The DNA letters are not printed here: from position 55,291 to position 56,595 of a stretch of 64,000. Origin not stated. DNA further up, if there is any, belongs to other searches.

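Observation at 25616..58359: A 14-bp pseudo-palindromic operator recurs seven times and overlaps the +1 of four promoters, defining a regulon that includes the radical enzyme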

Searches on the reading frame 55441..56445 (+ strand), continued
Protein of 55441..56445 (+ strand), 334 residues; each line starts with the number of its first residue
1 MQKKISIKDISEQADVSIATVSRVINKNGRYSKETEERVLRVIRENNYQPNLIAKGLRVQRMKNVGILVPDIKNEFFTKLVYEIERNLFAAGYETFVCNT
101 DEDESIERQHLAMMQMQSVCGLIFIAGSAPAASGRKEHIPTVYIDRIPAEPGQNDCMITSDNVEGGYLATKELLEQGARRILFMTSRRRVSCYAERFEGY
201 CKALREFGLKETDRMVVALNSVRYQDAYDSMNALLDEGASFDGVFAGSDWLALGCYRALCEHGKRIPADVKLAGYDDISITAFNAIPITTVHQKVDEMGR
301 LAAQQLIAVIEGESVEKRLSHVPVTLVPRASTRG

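Call 79: find_homologous_proteins(query=window:55441-56445:+, max_evalue=1e-60)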
Query window:55441-56445:+ (334 aa): 521 proteins with E <= 1e-60 among 4434 candidates; the best 120 are listed.
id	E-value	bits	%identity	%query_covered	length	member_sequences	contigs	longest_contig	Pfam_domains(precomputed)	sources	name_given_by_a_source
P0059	1.1e-216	736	99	100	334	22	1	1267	PF13377.13,PF00532.28,PF00356.28,PF13407.13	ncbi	-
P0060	1.0e-197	674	90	100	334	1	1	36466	PF13377.13,PF00532.28,PF00356.28,PF13407.13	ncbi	-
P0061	4.5e-165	567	76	100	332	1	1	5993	PF13377.13,PF00532.28,PF00356.28,PF13407.13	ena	-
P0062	6.8e-161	553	75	100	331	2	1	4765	PF13377.13,PF00532.28,PF00356.28,PF13407.13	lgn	-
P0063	1.5e-160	552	76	100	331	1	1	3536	PF13377.13,PF00532.28,PF00356.28,PF13407.13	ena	-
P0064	3.9e-160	550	75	100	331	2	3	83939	PF13377.13,PF00532.28,PF00356.28,PF13407.13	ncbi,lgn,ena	-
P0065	2.5e-159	548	74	100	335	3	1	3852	PF13377.13,PF00532.28,PF00356.28,PF13407.13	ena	-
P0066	6.5e-158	543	75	100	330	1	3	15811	PF13377.13,PF00532.28,PF00356.28,PF13407.13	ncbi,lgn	-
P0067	6.6e-158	543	73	100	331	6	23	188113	PF13377.13,PF00532.28,PF00356.28,PF13407.13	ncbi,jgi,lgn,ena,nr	ncbi:MAG: LacI family DNA-binding transcriptional regulator [Clostridia bacterium]|jgi:LacI family t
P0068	5.1e-157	540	74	100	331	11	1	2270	PF13377.13,PF00532.28,PF00356.28,PF13407.13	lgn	-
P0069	3.0e-154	531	72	100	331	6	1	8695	PF13377.13,PF00532.28,PF00356.28,PF13407.13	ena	-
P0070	1.2e-153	529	73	100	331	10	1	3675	PF13377.13,PF00532.28,PF00356.28,PF13407.13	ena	-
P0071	7.2e-147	507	70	100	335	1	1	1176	PF13377.13,PF00532.28,PF00356.28,PF13407.13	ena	-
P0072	2.9e-145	501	68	100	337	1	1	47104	PF13377.13,PF00532.28,PF00356.28,PF13407.13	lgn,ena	-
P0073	6.9e-139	481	64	100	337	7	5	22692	PF13377.13,PF00532.28,PF00356.28,PF13407.13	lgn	-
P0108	3.4e-123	429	58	100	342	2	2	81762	PF13377.13,PF00532.28,PF00356.28,PF13407.13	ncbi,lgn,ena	ncbi:MAG: LacI family DNA-binding transcriptional regulator [Faecousia sp.]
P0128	5.4e-109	382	52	99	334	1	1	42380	PF13377.13,PF00532.28,PF00356.28,PF13407.13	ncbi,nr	ncbi:MAG: LacI family transcriptional regulator [Anaerolineaceae bacterium]|nr:MAG: LacI family tran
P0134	4.2e-106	373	52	99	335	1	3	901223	PF13377.13,PF00532.28,PF00356.28,PF13407.13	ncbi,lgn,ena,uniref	ncbi:LacI family transcriptional regulator [Anaerotaenia torta]|uniref:LacI family DNA-binding trans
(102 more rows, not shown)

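Call 80: find_encoding_contigs(protein=P0134, flank=10000, max_places=1)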
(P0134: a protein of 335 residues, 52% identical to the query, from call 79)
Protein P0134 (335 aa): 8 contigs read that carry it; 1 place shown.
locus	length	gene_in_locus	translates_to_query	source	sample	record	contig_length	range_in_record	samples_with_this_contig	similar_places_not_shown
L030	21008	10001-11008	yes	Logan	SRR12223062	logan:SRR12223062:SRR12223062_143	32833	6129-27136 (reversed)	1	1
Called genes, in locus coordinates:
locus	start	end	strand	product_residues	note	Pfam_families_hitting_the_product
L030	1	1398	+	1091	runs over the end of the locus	PF17132:Glyco_hydro_106, PF02837:Glyco_hydro_2_N (faint)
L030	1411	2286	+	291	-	PF01156:IU_nuc_hydro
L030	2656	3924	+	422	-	-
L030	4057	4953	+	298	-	PF00294:PfkB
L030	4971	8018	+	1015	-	PF22907:Ams1-like_1st, PF01074:Glyco_hydro_38N, PF09261:Alpha-mann_mid, PF07748:Glyco_hydro_38C, PF17677:Glyco_hydro38C2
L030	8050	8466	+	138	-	PF02502:LacAB_rpiB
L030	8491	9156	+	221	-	PF16161:DUF4867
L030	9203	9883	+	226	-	PF07385:Lyx_isomer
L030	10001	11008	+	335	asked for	PF00356:LacI, PF00532:Peripla_BP_1, PF13407:Peripla_BP_4, PF13377:Peripla_BP_3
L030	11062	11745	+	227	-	PF00834:Ribul_P_3_epim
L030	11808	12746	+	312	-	PF00480:ROK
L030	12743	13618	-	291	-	PF13353:Fer4_12, PF04055:Radical_SAM, PF13237:Fer4_10 (faint), PF00037:Fer4 (faint), PF12837:Fer4_6 (faint), PF12838:Fer4_7 (weak), PF14697:Fer4_21 (weak)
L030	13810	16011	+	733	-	PF02901:PFL-like, PF01228:Gly_radical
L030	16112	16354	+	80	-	-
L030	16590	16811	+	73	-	-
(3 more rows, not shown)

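Call 81: find_encoding_contigs(protein=P0128, flank=10000, max_places=1)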
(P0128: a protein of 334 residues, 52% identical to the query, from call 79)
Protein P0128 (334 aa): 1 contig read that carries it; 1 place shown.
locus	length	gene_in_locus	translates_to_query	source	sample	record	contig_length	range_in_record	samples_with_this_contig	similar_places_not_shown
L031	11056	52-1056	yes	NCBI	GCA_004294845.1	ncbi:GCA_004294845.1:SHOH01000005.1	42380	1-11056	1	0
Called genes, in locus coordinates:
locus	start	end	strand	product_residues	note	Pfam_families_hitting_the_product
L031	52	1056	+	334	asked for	PF00356:LacI, PF00532:Peripla_BP_1, PF13407:Peripla_BP_4, PF13377:Peripla_BP_3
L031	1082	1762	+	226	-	PF00834:Ribul_P_3_epim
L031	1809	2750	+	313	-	PF00480:ROK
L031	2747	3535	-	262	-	PF13353:Fer4_12, PF04055:Radical_SAM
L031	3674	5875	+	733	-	PF02901:PFL-like, PF01228:Gly_radical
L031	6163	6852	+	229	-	PF00072:Response_reg, PF00486:Trans_reg_C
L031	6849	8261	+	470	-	PF00672:HAMP, PF00512:HisKA, PF02518:HATPase_c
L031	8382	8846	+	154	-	PF10925:DUF2680 (weak)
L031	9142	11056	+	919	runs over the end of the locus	PF00009:GTP_EFTU, PF22042:EF-G_D2 (faint), PF14492:EFG_III, PF03764:EFG_IV, PF00679:EFG_C, PF05991:NYN_YacP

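Call 82: find_encoding_contigs(protein=P0108, flank=10000, max_places=1)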
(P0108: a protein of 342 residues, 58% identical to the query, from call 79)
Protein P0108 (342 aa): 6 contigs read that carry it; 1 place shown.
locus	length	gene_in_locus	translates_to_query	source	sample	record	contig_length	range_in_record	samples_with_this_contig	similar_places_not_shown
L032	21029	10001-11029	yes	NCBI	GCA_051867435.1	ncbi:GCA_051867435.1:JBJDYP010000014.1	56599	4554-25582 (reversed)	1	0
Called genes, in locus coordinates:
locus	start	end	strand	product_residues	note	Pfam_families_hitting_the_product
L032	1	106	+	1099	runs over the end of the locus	PF17132:Glyco_hydro_106, PF02837:Glyco_hydro_2_N (faint)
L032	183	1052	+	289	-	PF01156:IU_nuc_hydro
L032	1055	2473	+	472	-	PF02056:Glyco_hydro_4, PF11975:Glyco_hydro_4C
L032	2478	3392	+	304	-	PF00294:PfkB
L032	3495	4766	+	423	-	-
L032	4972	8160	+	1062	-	PF22907:Ams1-like_1st, PF01074:Glyco_hydro_38N, PF09261:Alpha-mann_mid, PF07748:Glyco_hydro_38C, PF17677:Glyco_hydro38C2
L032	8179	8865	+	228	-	PF07385:Lyx_isomer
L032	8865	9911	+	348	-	PF04909:Amidohydro_2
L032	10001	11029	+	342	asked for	PF00356:LacI, PF00532:Peripla_BP_1, PF13407:Peripla_BP_4, PF13377:Peripla_BP_3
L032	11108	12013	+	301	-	PF00480:ROK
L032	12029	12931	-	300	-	PF04055:Radical_SAM, PF12837:Fer4_6 (faint), PF13237:Fer4_10 (faint), PF12838:Fer4_7 (weak), PF13187:Fer4_9, PF13353:Fer4_12 (weak), PF00037:Fer4 (weak)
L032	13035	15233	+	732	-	PF02901:PFL-like, PF01228:Gly_radical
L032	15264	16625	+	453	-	PF01554:MatE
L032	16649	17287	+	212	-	PF16161:DUF4867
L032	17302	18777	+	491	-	PF00370:FGGY_N, PF02782:FGGY_C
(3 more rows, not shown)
